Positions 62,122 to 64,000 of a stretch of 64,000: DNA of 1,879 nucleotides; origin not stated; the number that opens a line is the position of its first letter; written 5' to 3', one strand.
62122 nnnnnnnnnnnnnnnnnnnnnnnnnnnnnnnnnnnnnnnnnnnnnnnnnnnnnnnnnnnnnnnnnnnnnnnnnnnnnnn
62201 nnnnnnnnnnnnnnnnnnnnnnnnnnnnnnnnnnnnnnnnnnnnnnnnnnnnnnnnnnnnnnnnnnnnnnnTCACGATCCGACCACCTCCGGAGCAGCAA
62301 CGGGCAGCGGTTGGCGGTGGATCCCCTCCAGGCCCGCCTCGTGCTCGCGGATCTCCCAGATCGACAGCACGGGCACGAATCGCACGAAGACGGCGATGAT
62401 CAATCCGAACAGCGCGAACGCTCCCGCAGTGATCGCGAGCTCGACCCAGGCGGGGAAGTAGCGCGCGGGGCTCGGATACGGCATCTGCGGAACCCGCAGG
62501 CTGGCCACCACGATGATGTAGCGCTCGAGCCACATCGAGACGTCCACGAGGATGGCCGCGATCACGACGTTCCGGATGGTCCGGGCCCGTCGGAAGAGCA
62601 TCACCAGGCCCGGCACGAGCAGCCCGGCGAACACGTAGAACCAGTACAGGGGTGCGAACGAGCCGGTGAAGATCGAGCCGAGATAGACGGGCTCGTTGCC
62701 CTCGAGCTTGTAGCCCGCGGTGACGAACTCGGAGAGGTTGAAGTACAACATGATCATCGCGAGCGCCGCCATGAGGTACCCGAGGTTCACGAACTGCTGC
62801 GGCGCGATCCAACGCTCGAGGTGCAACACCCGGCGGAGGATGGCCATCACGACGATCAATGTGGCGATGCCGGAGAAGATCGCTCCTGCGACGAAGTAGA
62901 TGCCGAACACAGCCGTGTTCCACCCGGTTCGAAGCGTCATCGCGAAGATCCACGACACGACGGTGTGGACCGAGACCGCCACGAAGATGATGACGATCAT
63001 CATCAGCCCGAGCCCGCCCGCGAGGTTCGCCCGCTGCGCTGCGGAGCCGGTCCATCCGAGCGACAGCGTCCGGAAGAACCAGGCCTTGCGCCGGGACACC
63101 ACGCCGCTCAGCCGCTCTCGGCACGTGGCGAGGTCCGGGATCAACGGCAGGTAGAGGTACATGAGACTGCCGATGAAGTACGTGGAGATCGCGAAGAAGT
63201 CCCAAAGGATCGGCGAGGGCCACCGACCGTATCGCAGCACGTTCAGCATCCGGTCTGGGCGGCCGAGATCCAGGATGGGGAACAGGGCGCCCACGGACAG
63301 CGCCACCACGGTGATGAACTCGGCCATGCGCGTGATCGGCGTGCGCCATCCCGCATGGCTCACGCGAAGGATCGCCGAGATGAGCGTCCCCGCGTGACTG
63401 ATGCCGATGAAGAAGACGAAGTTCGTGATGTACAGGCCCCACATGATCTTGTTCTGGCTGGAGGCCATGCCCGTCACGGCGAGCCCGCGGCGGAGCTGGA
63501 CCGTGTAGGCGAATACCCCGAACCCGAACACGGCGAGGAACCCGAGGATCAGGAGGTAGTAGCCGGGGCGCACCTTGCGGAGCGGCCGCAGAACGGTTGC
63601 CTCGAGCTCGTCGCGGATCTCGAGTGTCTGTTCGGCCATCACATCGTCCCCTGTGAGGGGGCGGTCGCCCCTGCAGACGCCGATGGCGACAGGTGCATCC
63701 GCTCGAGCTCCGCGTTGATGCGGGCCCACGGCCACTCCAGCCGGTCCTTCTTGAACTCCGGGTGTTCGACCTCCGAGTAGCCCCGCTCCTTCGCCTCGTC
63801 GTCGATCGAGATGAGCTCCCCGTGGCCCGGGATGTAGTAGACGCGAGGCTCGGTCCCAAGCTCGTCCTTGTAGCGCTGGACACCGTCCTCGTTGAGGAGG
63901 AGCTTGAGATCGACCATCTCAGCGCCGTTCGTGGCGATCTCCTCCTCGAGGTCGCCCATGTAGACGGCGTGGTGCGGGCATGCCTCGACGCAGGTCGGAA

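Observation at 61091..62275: Cysteine-free cytochrome-c-like domain behind an internal twin-arginine signal: candidate Sec/Tat dual-targeted haem protein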

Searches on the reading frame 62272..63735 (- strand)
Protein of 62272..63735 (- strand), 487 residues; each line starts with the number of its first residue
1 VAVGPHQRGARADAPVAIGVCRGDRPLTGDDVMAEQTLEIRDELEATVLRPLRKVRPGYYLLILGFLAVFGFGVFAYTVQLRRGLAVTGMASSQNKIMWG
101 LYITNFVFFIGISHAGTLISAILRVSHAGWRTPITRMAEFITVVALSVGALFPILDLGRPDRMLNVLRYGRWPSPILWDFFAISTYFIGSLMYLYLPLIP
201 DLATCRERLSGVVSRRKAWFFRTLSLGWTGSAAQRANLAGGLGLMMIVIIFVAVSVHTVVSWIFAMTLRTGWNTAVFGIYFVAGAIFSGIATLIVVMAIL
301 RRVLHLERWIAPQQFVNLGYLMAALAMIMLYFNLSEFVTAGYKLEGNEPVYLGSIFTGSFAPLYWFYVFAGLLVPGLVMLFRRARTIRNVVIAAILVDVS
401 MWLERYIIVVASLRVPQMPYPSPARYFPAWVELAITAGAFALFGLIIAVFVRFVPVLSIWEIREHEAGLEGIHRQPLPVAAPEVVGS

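Call 5: search_protein_families(library=pfam, proteins=[window:62272-63735:-], max_evalue=1)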
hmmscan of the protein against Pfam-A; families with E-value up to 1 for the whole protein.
window:62272-63735:- (487 aa): 1 family
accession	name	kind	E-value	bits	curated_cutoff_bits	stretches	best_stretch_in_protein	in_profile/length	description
PF03916.19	NrfD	-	4.5e-33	115.6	25.8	1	93-413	5-309/313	Polysulphide reductase, NrfD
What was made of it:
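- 62272..63642 (-): nrfD-like quinone-interacting membrane subunit. The likely start is GTG 63642 or ATG 63639, overlapping the nrfC stop. Pfam NrfD at 4.5e-33 (call 5).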

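Call 6: search_protein_families(library=ncbifam, proteins=[window:62272-63735:-], max_evalue=1)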
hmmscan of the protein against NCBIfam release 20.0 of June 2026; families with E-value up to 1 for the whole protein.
window:62272-63735:- (487 aa): 3 families
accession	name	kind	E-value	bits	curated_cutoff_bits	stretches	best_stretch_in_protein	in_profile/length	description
NF045798.1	DsrP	equivalog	1.3e-35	123.5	350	2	55-195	8-141/346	sulfate reduction electron transfer complex DsrMKJOP subunit DsrP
NF041784.1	mnquin_red_QrcD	equivalog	4.8e-11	42.6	570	2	280-457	222-401/408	menaquinone reductase integral membrane subunit QrcD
NF008133.1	PRK10881.1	equivalog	0.00086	18.9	450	1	63-457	18-374/377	Ni/Fe-hydrogenase cytochrome b subunit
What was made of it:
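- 62272..63642 (-): Weak DsrP/QrcD-like NCBIfam hits (call 6).
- On NrfD-type (NrfCD) quinone-interacting membrane complexes: Pfam NrfD at 4.5e-33 and an NrfC C-terminus in the window (calls 5, 6).
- Closest known: NrfD-family respiratory modules with cytochrome subunits. Different: The NrfD scores far below the equivalog cut-offs for DsrP and QrcD (call 6).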

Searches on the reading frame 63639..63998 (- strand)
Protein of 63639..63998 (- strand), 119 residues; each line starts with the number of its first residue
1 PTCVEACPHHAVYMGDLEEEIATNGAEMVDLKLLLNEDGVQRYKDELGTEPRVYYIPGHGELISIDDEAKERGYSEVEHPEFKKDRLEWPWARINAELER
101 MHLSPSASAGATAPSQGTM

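Call 5: search_protein_families(library=pfam, proteins=[window:63639-63998:-], max_evalue=1)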
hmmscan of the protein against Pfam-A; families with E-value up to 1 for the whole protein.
window:63639-63998:- (119 aa): 3 families
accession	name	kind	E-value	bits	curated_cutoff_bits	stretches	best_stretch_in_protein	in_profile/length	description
PF12838.12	Fer4_7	-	0.09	13.7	27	1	2-20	7-25/52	4Fe-4S dicluster domain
PF00037.32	Fer4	-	0.11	12.7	21.1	1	2-12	13-23/24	4Fe-4S binding domain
PF13187.11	Fer4_9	-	0.26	11.8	27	1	2-27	7-32/52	4Fe-4S dicluster domain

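Call 6: search_protein_families(library=ncbifam, proteins=[window:63639-63998:-], max_evalue=1)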
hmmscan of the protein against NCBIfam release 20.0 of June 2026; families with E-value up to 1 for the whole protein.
window:63639-63998:- (119 aa): 7 families
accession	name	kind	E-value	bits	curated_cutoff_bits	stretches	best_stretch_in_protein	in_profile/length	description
TIGR03149.1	cyt_nit_nrfC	equivalog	9.6e-08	31.6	377.6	1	1-60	168-221/225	cytochrome c nitrite reductase Fe-S protein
NF041715.1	arsenate_red_ArrB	equivalog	1.9e-05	24.3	450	1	1-57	177-226/233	arsenate respiratory reductase iron-sulfur subunit ArrB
NF041782.1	mnquin_red_QrcC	equivalog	4.4e-05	23.2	400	1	1-58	177-227/239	menaquinone reductase iron-sulfur cluster-binding subunit QrcC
NF045797.1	DsrO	equivalog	0.00015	21.3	200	1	1-56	187-234/235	sulfate reduction electron transfer complex DsrMKJOP subunit DsrO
TIGR03478.1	DMSO_red_II_bet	subfamily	0.0072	15.3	480.7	1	2-62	205-259/321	DMSO reductase family type II enzyme, iron-sulfur subunit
NF011569.0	PRK14993.1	equivalog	0.014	14.9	416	1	1-56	172-222/244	tetrathionate reductase subunit TtrB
NF042979.1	EthbenzDh_ebdB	equivalog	0.17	10.7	740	0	3-15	192-204/354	ethylbenzene dehydrogenase subunit beta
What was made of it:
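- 63639..64000 (-): 3' end of the nrfC-like 4Fe-4S ferredoxin gene, cut by the window end. NCBIfam NrfC, ArrB, QrcC and DsrO C-termini (call 6).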
